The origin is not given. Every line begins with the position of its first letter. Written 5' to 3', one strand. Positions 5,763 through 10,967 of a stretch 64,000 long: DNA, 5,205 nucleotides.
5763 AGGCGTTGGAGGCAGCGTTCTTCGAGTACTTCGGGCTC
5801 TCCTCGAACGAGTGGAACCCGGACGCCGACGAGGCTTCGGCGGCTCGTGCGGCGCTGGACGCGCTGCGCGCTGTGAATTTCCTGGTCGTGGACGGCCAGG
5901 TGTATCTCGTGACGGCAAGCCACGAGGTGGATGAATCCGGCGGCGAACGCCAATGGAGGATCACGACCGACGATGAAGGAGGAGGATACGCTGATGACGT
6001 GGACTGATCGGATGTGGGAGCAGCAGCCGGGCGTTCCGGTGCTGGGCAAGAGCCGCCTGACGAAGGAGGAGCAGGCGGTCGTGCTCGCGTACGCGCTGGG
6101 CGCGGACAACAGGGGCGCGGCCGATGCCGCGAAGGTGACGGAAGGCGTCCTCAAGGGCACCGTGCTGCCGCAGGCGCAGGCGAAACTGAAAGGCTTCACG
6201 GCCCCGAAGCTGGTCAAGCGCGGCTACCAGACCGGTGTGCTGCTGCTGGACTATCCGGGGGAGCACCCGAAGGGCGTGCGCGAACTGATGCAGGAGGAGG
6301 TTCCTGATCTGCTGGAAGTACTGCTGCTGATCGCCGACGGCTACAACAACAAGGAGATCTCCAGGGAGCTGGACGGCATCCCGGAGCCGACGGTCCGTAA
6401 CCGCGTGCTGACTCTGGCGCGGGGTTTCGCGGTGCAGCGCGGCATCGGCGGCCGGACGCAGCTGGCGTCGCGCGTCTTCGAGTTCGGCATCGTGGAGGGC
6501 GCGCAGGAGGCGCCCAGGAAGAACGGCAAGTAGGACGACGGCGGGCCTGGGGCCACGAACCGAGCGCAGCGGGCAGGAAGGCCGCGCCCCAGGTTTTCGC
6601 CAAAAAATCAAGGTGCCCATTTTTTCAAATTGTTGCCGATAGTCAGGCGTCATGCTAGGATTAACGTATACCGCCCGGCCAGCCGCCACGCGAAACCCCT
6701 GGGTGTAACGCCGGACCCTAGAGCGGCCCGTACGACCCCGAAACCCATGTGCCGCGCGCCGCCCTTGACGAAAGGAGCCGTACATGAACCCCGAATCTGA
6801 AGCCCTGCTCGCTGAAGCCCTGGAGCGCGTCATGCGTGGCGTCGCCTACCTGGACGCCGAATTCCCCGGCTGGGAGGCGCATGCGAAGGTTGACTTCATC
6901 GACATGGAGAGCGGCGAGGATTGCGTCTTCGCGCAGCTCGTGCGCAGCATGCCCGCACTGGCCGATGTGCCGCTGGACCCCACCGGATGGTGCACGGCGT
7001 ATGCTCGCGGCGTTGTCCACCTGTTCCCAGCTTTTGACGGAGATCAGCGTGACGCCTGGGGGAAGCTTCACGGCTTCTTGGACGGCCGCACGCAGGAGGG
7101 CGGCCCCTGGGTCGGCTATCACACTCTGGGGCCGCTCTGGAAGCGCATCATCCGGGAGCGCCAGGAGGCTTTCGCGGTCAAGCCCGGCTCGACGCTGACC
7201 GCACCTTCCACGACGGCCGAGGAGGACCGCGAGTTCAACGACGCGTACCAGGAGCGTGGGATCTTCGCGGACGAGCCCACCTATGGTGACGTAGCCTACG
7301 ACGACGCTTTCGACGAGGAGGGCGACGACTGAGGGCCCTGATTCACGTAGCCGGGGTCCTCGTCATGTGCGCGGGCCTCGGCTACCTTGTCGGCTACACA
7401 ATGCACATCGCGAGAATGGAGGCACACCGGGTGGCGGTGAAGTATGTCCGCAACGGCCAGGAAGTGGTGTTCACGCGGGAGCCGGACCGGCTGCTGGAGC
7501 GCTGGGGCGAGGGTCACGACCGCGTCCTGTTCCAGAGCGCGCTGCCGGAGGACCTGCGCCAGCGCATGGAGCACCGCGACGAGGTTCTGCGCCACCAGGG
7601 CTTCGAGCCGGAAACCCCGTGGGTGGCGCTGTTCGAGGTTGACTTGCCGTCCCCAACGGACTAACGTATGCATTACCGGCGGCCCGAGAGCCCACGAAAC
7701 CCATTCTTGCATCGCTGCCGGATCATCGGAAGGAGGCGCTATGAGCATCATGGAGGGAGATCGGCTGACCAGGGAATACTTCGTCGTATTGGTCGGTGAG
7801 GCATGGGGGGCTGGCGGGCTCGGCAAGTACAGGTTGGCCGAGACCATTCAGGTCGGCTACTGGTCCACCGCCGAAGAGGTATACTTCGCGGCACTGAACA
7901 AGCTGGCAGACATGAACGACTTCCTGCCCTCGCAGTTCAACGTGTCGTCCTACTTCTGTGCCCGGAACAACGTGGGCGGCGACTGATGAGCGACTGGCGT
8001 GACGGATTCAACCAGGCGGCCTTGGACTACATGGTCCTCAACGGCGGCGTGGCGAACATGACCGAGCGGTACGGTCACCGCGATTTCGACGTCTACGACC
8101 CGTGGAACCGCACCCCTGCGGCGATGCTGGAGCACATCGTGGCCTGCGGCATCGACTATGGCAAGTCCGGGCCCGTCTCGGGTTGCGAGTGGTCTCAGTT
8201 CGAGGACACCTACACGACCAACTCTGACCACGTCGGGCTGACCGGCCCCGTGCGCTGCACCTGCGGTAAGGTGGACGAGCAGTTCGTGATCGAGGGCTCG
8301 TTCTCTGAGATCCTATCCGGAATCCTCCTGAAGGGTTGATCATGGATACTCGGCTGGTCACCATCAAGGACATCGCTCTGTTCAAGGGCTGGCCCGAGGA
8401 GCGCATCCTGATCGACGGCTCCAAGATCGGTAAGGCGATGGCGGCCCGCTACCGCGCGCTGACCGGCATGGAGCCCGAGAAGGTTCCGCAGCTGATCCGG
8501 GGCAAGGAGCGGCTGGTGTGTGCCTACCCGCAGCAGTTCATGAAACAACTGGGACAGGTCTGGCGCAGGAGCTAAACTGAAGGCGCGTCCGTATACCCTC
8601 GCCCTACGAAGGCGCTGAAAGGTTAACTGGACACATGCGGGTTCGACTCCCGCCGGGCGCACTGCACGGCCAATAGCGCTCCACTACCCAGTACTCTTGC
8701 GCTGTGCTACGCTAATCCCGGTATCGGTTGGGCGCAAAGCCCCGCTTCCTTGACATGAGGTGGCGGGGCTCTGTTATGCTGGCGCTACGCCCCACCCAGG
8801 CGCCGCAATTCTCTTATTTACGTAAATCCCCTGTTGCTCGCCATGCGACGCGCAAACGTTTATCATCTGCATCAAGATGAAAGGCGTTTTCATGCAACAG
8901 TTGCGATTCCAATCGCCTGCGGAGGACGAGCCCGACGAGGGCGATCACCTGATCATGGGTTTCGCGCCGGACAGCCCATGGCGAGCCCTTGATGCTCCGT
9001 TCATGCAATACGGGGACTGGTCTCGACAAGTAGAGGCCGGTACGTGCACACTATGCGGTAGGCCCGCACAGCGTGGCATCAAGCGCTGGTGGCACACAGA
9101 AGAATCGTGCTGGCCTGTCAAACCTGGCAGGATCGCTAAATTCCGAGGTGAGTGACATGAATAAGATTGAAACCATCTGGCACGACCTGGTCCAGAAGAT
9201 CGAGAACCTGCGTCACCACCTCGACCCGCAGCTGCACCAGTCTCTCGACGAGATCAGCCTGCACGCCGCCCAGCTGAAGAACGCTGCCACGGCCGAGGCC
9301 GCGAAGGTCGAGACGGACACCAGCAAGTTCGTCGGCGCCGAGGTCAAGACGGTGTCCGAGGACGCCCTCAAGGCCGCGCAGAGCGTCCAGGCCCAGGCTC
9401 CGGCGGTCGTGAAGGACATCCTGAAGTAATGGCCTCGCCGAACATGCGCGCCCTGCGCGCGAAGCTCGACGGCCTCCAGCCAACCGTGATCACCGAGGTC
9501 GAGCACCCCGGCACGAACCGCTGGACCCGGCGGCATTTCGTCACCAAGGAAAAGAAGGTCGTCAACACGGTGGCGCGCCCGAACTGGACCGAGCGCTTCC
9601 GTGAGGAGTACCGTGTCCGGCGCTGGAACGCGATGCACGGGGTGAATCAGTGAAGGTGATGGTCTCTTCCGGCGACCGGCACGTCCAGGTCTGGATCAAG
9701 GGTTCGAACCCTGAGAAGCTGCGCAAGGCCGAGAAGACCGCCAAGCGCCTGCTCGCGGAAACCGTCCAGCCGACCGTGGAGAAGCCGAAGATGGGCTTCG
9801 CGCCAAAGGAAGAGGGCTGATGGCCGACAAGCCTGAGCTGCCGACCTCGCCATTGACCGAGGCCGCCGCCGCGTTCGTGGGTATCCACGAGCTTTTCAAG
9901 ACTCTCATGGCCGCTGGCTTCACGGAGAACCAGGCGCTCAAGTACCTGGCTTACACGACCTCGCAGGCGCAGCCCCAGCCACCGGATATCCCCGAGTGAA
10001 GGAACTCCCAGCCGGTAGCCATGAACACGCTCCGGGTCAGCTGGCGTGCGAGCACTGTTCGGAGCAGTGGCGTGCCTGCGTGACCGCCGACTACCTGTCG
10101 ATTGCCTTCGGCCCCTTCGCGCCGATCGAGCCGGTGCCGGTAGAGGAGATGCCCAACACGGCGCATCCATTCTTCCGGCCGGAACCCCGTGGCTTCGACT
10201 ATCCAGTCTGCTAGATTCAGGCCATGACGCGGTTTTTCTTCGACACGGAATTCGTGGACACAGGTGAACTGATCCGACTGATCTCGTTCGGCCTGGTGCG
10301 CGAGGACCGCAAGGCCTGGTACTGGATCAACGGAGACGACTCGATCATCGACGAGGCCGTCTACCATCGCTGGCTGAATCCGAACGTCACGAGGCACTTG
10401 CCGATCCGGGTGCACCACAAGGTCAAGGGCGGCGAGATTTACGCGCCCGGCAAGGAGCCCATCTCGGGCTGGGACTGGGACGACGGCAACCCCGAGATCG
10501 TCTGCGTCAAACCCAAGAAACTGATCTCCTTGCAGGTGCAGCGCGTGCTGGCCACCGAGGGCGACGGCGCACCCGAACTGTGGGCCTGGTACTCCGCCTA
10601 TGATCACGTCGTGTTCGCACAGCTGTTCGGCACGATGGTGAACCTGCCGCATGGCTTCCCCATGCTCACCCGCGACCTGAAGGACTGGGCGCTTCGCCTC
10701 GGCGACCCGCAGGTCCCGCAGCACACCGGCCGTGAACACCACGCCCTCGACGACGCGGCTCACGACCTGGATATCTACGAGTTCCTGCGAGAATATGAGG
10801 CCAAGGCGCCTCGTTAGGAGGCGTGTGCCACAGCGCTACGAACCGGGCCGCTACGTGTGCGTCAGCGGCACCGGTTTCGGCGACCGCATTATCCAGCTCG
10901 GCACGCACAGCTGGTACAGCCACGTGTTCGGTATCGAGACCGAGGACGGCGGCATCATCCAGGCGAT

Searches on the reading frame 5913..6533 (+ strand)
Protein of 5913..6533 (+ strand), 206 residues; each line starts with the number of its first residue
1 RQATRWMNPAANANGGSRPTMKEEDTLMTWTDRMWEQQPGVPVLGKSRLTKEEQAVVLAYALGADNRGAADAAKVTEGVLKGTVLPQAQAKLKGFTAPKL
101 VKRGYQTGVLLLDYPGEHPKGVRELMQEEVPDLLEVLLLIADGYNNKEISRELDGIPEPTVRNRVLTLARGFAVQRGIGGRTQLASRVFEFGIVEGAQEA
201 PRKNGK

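Call 17: search_protein_families(library=phrogs, proteins=[window:5973-6533:+], max_evalue=0.001)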
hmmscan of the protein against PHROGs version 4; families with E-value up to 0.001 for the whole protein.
window:5973-6533:+ (186 aa): 1 family
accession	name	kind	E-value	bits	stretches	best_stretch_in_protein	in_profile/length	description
phrog_3282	-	transcription regulation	7.9e-05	23.6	0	114-148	53-86/158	sigma factor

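Call 19: search_protein_families(library=pfam, proteins=[window:5913-6533:+], max_evalue=0.01)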
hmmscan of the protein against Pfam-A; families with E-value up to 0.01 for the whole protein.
window:5913-6533:+ (206 aa): 3 families
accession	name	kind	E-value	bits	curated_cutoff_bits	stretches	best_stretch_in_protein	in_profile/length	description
PF00196.25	GerE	-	0.00019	21.4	23.5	1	135-162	9-35/57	Bacterial regulatory proteins, luxR family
PF13384.12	HTH_23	-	0.00043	20.5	24.6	1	134-163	8-36/50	Homeodomain-like domain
PF08281.18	Sigma70_r4_2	-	0.0014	18.7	25.7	0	135-165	17-47/54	Sigma-70, region 4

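Call 36: search_protein_families(library=ncbifam, max_evalue=0.01, proteins=[window:5913-6533:+])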
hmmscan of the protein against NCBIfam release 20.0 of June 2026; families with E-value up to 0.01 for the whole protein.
window:5913-6533:+ (206 aa): 2 families
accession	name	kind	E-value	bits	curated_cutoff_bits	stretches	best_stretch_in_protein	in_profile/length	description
NF007935.0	PRK10651.1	equivalog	0.00077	18.7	250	0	134-170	161-196/216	two-component system response regulator NarL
NF052445.1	RespRegMctR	equivalog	0.0022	17.4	300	0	135-162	151-177/205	two-component system response regulator MctR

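Call 37: search_solved_structures(query=window:5913-6533:+, max_evalue=1, show_alignments=2)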
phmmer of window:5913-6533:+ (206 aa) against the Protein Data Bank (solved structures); distinct sequences matched with E-value up to 1: 10.
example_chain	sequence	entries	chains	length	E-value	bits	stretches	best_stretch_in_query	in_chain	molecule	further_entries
2rnj_A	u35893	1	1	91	0.012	18.4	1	116-189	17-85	Response regulator protein vraR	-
4ldz_A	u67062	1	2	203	0.015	18.1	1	134-178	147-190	Transcriptional regulatory protein DesR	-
4gvp_A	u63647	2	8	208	0.039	16.8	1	130-184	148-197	Response regulator protein vraR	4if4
7ve6_A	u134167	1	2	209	0.04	16.8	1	130-184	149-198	Response regulator protein VraR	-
7ve4_A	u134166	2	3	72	0.066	16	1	132-190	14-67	DNA-binding response regulator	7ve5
2is8_A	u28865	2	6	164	0.1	15.4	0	104-141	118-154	Molybdopterin biosynthesis enzyme, MoaB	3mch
4wt0_B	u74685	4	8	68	0.14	15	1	134-194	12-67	Response regulator receiver domain protein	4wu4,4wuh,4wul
4wsz_A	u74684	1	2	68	0.19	14.5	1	134-194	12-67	Response regulator receiver domain protein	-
1je8_A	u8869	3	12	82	0.95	12.3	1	129-170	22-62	Nitrate/Nitrite Response Regulator Protein NARL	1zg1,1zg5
8a5r_AAA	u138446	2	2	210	0.97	12.2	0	123-163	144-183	Light-activated DNA-binding protein EL222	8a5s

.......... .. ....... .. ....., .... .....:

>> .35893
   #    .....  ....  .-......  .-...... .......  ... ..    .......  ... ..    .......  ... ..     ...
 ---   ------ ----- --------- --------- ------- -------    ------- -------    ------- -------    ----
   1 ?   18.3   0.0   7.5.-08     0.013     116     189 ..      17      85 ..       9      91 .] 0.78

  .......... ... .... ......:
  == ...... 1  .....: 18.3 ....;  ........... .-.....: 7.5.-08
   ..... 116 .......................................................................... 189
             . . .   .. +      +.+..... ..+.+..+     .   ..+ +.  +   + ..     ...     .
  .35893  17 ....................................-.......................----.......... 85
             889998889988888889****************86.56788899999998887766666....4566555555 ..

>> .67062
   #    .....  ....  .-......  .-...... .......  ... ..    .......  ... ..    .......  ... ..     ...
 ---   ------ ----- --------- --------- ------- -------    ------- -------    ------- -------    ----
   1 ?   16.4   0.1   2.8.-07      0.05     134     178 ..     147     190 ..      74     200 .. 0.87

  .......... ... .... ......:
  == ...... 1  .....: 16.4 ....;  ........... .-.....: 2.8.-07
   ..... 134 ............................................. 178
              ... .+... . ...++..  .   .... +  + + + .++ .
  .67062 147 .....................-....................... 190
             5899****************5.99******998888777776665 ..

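Call 58: search_protein_families(library=phrogs, max_evalue=0.01, proteins=[window:5973-6533:+])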
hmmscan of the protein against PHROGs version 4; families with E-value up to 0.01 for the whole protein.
window:5973-6533:+ (186 aa): 1 family
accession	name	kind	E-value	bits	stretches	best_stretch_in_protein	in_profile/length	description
phrog_3282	-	transcription regulation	7.9e-05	23.6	0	114-148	53-86/158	sigma factor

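Call 81: find_homologous_proteins(query=window:5973-6533:+, max_evalue=0.001)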
Query window:5973-6533:+ (186 aa): 2 proteins with E <= 0.001 among 508 candidates.
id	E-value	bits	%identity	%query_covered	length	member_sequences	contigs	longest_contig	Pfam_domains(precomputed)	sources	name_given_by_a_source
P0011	2.5e-111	387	100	96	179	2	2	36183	-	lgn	-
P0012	2.4e-82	293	76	96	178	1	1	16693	-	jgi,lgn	jgi:DNA-binding NarL/FixJ family response regulator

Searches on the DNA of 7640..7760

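Call 97: search_rna_families(source=window, start=7640, end=7760, threshold=evalue, max_evalue=10)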
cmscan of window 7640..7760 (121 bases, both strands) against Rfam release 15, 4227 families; matches with E-value up to 10: 1.
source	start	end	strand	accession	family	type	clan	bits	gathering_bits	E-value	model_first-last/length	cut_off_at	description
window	7640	7676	+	RF01840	ovine_lenti_FSE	Cis-reg; frameshift_element;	-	14.8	45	0.6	12-54/54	5'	ribosomal frameshift element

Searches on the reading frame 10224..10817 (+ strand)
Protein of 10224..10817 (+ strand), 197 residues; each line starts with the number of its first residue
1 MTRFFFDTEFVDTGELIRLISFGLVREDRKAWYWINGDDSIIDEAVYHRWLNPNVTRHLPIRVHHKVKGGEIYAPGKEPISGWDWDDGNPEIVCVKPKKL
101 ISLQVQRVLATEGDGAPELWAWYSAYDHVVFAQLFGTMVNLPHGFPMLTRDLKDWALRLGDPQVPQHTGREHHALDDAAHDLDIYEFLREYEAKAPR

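Call 17: search_protein_families(library=phrogs, proteins=[window:10224-10817:+], max_evalue=0.001)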
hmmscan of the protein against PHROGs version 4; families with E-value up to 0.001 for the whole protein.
window:10224-10817:+ (197 aa): 1 family
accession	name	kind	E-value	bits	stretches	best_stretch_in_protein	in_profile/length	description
phrog_2259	-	DNA, RNA and nucleotide metabolism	2.6e-41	142.3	1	1-194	6-178/186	Rnase H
